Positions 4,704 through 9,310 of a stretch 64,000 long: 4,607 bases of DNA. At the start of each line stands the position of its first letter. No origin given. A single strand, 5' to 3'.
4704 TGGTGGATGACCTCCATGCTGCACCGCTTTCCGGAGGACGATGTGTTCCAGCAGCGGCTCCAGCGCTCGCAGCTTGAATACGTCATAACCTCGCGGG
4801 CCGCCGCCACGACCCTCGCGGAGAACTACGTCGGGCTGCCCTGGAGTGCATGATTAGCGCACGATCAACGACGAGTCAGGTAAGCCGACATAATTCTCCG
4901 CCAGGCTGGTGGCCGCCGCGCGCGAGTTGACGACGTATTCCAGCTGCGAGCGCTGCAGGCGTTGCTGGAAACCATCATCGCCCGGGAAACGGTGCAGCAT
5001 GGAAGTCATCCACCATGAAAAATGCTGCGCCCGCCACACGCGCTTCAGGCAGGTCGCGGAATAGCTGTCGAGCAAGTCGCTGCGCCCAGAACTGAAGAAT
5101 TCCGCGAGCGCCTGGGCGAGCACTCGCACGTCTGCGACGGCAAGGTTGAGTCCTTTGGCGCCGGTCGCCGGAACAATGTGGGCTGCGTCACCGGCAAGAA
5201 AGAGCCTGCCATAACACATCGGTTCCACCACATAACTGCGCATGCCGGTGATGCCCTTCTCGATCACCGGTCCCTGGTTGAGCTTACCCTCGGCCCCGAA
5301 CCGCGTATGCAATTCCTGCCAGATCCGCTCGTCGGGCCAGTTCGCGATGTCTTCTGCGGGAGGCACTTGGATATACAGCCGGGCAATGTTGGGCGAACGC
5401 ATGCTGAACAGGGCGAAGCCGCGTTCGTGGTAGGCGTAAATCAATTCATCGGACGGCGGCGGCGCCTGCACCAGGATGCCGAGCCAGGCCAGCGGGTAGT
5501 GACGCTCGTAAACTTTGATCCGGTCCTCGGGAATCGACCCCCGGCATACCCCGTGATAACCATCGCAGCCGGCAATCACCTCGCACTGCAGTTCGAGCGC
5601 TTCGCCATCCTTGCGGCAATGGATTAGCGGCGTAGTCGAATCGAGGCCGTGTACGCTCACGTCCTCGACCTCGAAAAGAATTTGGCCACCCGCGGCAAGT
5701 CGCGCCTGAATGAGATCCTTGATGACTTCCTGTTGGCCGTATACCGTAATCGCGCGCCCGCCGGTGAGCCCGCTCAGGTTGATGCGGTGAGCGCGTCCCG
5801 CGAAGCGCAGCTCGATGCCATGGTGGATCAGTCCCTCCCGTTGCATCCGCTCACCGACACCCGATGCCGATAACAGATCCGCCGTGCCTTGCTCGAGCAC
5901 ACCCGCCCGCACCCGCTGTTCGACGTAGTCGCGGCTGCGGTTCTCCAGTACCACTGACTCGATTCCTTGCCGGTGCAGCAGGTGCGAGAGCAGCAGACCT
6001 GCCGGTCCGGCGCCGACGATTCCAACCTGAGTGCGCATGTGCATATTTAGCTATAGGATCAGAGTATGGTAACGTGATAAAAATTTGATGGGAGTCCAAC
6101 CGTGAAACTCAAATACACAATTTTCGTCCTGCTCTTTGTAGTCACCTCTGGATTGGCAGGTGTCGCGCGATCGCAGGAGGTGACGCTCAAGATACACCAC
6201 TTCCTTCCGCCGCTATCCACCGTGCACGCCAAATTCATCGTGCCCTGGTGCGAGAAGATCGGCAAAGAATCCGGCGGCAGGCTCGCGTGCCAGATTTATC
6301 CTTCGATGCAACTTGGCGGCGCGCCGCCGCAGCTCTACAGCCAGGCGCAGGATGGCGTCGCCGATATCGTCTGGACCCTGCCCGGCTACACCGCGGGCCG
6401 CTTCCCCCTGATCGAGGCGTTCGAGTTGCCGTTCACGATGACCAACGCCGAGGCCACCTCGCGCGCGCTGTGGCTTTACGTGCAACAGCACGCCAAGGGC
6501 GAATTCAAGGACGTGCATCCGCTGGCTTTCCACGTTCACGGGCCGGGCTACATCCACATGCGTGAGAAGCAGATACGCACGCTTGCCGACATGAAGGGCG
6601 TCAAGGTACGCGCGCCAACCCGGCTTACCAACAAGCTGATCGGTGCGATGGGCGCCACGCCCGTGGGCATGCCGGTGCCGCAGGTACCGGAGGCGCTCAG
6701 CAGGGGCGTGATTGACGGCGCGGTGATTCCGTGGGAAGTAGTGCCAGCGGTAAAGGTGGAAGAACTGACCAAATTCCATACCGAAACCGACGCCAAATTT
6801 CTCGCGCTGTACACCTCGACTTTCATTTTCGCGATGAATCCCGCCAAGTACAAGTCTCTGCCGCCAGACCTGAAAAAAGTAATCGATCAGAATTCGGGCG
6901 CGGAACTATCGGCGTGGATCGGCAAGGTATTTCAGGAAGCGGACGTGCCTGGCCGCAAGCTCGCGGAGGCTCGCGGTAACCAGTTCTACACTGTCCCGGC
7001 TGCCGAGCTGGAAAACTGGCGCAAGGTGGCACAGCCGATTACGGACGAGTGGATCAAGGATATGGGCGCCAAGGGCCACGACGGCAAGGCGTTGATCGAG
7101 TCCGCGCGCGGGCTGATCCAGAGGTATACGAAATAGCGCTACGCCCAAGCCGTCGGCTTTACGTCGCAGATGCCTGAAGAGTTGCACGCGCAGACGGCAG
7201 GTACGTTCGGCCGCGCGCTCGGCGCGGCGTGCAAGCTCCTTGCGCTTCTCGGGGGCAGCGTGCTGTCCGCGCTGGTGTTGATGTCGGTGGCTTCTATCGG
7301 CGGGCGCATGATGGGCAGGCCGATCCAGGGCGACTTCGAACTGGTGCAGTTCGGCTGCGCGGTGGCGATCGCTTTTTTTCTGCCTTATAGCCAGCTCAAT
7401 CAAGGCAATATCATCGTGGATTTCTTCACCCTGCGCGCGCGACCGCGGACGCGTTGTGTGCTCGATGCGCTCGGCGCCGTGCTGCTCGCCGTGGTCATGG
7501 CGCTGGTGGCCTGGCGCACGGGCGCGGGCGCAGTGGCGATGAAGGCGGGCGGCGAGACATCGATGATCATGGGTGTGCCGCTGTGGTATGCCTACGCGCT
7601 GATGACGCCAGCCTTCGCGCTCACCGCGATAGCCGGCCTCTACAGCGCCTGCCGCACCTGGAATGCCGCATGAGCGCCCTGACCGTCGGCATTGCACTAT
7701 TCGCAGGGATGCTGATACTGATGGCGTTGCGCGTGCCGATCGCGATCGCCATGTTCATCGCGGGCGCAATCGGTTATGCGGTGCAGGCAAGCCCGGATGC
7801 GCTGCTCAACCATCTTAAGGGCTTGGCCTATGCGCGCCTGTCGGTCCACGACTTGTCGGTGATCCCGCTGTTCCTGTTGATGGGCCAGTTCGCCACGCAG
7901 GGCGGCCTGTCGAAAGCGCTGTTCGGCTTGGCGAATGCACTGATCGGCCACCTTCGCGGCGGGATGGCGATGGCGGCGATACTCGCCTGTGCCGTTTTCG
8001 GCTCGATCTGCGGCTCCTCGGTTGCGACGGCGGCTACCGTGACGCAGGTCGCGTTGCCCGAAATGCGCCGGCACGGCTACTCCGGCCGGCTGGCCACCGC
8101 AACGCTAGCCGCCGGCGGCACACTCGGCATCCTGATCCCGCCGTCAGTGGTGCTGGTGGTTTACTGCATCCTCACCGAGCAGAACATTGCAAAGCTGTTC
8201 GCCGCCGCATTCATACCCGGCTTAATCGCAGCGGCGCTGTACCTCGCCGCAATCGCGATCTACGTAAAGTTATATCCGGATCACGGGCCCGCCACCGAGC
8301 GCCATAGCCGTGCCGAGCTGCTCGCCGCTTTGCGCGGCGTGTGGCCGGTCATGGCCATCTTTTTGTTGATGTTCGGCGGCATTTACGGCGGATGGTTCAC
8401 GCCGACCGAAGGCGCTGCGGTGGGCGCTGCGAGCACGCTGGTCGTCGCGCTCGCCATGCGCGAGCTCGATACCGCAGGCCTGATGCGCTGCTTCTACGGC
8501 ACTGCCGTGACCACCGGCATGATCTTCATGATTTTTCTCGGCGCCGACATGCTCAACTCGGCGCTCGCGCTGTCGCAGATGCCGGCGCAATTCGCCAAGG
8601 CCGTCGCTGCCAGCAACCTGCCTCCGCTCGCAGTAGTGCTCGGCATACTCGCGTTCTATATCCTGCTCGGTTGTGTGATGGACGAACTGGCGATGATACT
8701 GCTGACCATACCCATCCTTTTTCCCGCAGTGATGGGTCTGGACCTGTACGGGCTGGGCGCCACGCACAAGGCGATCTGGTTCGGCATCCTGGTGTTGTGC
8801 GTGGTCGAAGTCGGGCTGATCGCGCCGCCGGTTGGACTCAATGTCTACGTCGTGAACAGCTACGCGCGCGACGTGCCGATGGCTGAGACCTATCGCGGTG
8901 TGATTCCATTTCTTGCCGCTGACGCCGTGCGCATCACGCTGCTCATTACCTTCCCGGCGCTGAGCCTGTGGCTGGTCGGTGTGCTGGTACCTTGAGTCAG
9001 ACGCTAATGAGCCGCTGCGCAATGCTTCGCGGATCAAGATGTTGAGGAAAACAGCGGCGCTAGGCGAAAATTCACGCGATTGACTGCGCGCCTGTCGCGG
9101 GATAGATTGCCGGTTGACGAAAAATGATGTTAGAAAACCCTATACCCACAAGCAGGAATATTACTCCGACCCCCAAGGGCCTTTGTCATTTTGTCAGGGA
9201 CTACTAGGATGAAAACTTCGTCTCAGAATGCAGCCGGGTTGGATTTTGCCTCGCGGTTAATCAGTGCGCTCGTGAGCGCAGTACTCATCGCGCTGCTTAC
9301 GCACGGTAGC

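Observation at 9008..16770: ~140-bp repeat family carrying a conserved sigma70-like promoter and leader upstream of unrelated genes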

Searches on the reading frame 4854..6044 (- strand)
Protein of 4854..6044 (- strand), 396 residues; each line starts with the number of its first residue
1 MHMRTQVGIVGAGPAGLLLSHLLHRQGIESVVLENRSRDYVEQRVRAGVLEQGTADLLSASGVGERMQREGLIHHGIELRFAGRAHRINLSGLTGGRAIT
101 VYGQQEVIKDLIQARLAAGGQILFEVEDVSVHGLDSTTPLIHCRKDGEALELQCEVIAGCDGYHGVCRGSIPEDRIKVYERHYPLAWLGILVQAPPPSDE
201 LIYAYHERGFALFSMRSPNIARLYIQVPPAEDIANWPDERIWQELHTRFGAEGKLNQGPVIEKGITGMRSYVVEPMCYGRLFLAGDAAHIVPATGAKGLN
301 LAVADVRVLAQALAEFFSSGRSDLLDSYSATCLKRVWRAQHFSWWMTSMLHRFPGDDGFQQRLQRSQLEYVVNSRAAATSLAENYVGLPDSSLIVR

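Call 15: search_protein_families(library=pfam, proteins=[window:4854-6044:-], max_evalue=0.01)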
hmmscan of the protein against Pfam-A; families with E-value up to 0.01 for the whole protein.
window:4854-6044:- (396 aa): 2 families
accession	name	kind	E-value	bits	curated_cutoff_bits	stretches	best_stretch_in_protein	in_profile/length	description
PF01494.25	FAD_binding_3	-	7.1e-82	275.9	22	1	4-342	1-348/349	FAD binding domain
PF13450.12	NAD_binding_8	-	1.3e-05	25.8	21.9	1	9-38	1-30/68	NAD(P)-binding Rossmann-like domain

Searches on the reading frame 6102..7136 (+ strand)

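Call 15: search_protein_families(library=pfam, proteins=[window:6102-7136:+], max_evalue=0.01)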
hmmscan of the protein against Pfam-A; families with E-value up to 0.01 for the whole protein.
window:6102-7136:+ (344 aa): 1 family
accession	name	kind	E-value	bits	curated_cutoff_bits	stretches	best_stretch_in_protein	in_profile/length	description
PF03480.18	DctP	-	1.5e-45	156.2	23.4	1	33-319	3-285/286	Bacterial extracellular solute-binding protein, family 7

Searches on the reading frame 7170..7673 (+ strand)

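Call 15: search_protein_families(library=pfam, proteins=[window:7170-7673:+], max_evalue=0.01)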
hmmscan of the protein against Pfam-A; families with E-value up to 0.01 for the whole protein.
window:7170-7673:+ (167 aa): 2 families
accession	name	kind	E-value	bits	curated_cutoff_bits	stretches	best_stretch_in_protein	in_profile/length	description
PF04290.18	DctQ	-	7.9e-20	71.5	28.3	1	36-164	2-130/132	Tripartite ATP-independent periplasmic transporters, DctQ component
PF06196.17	DUF997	-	0.0032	17.8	26.3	1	104-152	9-57/77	Protein of unknown function (DUF997)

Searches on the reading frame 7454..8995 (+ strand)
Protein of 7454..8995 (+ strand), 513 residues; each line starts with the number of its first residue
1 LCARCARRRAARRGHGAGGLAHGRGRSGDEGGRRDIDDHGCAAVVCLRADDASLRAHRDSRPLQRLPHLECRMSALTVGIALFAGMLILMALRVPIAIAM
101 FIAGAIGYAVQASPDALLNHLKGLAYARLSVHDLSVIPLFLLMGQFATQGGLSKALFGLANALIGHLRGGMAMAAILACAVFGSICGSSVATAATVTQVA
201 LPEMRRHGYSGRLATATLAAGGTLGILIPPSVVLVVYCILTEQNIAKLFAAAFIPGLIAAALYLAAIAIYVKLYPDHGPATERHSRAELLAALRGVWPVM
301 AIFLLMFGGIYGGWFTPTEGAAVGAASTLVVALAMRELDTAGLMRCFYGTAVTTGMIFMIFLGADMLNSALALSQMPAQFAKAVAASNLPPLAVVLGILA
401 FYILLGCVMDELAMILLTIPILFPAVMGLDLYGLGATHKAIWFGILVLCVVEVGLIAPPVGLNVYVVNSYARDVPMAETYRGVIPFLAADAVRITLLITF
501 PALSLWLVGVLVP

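Call 14: search_protein_families(library=pfam, proteins=[window:7454-8995:+], max_evalue=0.01)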
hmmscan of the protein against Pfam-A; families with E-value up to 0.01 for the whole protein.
window:7454-8995:+ (513 aa): 1 family
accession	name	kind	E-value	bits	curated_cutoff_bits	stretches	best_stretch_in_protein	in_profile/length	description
PF06808.19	DctM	-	6.1e-86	289.3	23.8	1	84-503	2-413/413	Tripartite ATP-independent periplasmic transporter, DctM component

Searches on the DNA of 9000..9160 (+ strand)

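Call 17: search_dna_similar(query=window:9000-9160:+, collection=plasmids, mode=distant, max_evalue=0.01, max_rows=30)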
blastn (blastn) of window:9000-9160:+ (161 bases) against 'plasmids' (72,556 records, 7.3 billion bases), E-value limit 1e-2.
Records with a match: 1; places in all: 1; records where one place covers at least 80% of the query: 0.
Best place of each record, by identity: 90-95% 1.
By first word of the organism name: Halorientalis 1.
By predicted mobility (MOB-suite, as given by PLSDB): non-mobilizable 1.
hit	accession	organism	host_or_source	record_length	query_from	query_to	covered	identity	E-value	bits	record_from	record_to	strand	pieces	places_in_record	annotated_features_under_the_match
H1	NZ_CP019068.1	Halorientalis sp. IM1011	cell culture,saltern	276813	27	57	19%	93.5%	3e-3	48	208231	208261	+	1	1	type I restriction endonuclease subunit R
